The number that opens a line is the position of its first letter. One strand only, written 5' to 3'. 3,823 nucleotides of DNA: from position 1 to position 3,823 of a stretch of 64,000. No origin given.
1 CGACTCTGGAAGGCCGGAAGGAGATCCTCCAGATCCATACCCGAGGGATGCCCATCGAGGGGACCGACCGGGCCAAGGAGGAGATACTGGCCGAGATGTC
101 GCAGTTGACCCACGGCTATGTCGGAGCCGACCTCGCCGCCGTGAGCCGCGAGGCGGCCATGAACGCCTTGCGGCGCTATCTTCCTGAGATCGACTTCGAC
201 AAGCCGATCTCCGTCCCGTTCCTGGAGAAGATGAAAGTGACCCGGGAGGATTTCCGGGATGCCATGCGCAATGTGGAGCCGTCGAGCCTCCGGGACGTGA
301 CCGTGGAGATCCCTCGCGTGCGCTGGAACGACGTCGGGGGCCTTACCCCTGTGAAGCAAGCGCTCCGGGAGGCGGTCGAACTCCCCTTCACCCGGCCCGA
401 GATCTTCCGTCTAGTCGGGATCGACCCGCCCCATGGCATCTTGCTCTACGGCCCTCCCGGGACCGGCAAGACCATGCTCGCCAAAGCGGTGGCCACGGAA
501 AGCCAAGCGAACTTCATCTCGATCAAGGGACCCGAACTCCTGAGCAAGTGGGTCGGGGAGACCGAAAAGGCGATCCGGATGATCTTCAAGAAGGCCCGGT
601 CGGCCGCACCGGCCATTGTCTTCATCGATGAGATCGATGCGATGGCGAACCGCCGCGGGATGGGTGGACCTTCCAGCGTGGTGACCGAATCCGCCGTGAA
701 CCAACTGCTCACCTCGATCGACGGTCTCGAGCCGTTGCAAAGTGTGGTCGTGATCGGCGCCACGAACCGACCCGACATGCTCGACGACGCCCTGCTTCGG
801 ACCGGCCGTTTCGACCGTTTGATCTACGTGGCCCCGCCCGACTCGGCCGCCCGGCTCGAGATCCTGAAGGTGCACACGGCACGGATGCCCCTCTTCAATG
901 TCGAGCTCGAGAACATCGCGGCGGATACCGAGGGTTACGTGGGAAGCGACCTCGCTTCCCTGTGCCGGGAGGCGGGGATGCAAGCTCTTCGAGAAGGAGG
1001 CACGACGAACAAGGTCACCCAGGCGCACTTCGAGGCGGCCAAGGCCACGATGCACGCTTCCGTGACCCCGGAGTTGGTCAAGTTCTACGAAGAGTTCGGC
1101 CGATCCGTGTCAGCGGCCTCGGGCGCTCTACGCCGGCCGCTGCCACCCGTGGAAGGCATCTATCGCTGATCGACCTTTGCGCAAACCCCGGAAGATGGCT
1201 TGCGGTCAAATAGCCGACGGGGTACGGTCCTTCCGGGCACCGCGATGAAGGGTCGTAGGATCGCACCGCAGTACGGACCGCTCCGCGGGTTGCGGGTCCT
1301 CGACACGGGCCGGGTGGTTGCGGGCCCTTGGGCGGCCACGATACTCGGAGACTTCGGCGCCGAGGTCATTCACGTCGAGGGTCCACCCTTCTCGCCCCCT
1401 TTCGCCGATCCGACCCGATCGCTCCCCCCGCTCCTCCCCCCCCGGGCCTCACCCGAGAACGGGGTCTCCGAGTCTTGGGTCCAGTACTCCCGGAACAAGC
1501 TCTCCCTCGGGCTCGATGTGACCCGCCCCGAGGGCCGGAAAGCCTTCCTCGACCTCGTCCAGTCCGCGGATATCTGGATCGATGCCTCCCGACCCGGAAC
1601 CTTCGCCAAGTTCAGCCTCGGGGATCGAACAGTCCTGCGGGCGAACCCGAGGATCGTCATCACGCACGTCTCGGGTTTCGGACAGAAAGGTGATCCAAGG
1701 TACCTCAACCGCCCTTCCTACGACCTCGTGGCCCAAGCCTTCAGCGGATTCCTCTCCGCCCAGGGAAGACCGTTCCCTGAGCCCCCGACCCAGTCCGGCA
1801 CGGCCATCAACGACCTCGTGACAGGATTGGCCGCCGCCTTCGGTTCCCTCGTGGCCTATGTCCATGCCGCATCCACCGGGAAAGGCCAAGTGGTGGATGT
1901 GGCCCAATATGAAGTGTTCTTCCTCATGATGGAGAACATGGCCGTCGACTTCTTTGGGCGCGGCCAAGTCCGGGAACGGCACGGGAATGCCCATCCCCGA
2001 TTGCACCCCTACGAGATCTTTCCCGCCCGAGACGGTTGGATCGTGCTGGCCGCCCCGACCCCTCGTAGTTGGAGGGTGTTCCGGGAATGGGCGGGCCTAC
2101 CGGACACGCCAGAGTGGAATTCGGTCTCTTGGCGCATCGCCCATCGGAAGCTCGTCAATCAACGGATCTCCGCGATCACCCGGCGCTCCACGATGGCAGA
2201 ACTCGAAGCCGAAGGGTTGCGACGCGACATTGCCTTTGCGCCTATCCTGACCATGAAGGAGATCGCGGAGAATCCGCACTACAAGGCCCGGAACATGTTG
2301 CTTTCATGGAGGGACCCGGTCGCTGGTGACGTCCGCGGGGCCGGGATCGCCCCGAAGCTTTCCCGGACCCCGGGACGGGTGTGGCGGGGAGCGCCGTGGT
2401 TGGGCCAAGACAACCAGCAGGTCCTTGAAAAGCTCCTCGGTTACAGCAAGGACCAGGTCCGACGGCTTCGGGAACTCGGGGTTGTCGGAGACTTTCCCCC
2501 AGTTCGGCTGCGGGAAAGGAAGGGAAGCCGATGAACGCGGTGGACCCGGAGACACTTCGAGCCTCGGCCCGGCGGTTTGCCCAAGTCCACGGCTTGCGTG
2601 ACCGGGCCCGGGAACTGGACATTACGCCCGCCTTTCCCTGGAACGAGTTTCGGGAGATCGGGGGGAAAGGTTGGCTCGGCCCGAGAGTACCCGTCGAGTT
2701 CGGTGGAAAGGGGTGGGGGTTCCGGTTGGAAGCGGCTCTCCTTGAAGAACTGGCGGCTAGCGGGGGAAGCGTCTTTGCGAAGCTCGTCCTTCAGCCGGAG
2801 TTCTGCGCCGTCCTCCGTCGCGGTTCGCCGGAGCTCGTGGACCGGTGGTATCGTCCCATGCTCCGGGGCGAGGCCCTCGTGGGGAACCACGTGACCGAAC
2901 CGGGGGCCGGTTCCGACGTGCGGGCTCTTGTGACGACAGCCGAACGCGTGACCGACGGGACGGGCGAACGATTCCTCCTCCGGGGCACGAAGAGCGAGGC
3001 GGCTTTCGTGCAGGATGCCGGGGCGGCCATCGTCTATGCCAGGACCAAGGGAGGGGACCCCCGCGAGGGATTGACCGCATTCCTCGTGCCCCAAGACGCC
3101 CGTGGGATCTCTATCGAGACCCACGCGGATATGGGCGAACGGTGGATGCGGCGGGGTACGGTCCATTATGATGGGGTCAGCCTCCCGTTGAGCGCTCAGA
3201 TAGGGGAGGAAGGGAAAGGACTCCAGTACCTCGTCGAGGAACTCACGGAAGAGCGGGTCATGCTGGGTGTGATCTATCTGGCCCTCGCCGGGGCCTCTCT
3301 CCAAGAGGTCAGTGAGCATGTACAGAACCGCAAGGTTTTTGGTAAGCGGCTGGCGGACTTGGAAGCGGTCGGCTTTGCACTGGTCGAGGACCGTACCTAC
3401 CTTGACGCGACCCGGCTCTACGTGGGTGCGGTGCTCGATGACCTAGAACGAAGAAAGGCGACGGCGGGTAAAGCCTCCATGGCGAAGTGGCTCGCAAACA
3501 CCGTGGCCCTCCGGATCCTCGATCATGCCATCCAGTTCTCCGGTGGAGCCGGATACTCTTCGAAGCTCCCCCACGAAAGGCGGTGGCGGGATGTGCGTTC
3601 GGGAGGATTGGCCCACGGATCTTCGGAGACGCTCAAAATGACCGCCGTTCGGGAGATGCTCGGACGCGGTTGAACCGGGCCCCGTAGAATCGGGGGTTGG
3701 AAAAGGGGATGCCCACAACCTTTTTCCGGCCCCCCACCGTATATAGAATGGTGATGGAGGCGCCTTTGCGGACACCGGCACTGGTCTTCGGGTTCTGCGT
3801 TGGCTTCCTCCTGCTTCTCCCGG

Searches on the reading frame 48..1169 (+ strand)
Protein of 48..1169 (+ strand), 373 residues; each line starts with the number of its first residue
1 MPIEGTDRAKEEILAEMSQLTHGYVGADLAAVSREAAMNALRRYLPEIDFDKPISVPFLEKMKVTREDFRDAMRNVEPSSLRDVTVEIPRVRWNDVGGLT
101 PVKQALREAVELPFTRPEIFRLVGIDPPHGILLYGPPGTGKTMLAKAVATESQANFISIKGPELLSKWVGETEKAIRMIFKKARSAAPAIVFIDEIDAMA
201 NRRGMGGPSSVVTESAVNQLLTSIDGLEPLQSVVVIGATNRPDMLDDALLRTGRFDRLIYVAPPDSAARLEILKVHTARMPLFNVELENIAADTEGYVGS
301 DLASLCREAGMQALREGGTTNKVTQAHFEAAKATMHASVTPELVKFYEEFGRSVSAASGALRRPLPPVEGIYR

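Call 44: search_protein_families(library=pfam, proteins=[window:48-1169:+], max_evalue=0.0001)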
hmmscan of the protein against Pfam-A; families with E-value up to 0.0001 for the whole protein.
window:48-1169:+ (373 aa): 6 families
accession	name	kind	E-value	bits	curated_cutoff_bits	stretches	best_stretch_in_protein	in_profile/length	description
PF00004.35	AAA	-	3e-47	160.8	21.2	1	131-261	1-129/131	ATPase family associated with various cellular activities (AAA)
PF17862.7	AAA_lid_3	-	8.8e-31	105.5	27.2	2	284-330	1-45/45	AAA+ lid domain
PF05496.18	RuvB_N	-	5.5e-07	29.9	27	1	130-200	35-97/159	Holliday junction DNA helicase RuvB P-loop domain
PF13191.12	AAA_16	-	6.6e-06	27.2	32.6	1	128-232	24-132/167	AAA ATPase domain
PF07728.20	AAA_5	-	4.9e-05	23.8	22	0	131-199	2-78/139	AAA domain (dynein-related subfamily)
PF13401.12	AAA_22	-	5.7e-05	23.9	27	0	131-160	8-40/130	AAA domain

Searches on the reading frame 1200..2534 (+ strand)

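Call 44: search_protein_families(library=pfam, proteins=[window:1200-2534:+], max_evalue=0.0001)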
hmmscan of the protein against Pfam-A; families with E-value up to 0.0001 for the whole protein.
window:1200-2534:+ (444 aa): 1 family
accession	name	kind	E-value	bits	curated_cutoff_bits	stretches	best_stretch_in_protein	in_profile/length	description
PF02515.22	CoA_transf_3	-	2e-104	350.1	23.3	1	28-405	1-366/366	CoA-transferase family III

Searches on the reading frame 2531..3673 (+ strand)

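Call 44: search_protein_families(library=pfam, proteins=[window:2531-3673:+], max_evalue=0.0001)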
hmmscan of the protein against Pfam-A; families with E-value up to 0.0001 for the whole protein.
window:2531-3673:+ (380 aa): 4 families
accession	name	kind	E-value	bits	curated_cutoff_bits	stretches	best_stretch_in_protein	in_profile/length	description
PF00441.29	Acyl-CoA_dh_1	-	1.4e-27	97.1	22.4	1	228-376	1-149/150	Acyl-CoA dehydrogenase, C-terminal domain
PF02770.24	Acyl-CoA_dh_M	-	6e-16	58.8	33.3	1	121-215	4-96/97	Acyl-CoA dehydrogenase, middle domain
PF02771.21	Acyl-CoA_dh_N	-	6.2e-16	59.2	22.9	1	7-114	5-113/113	Acyl-CoA dehydrogenase, N-terminal domain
PF08028.16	Acyl-CoA_dh_2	-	5.5e-12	46.6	22.7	1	246-357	4-125/134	Acyl-CoA dehydrogenase, C-terminal domain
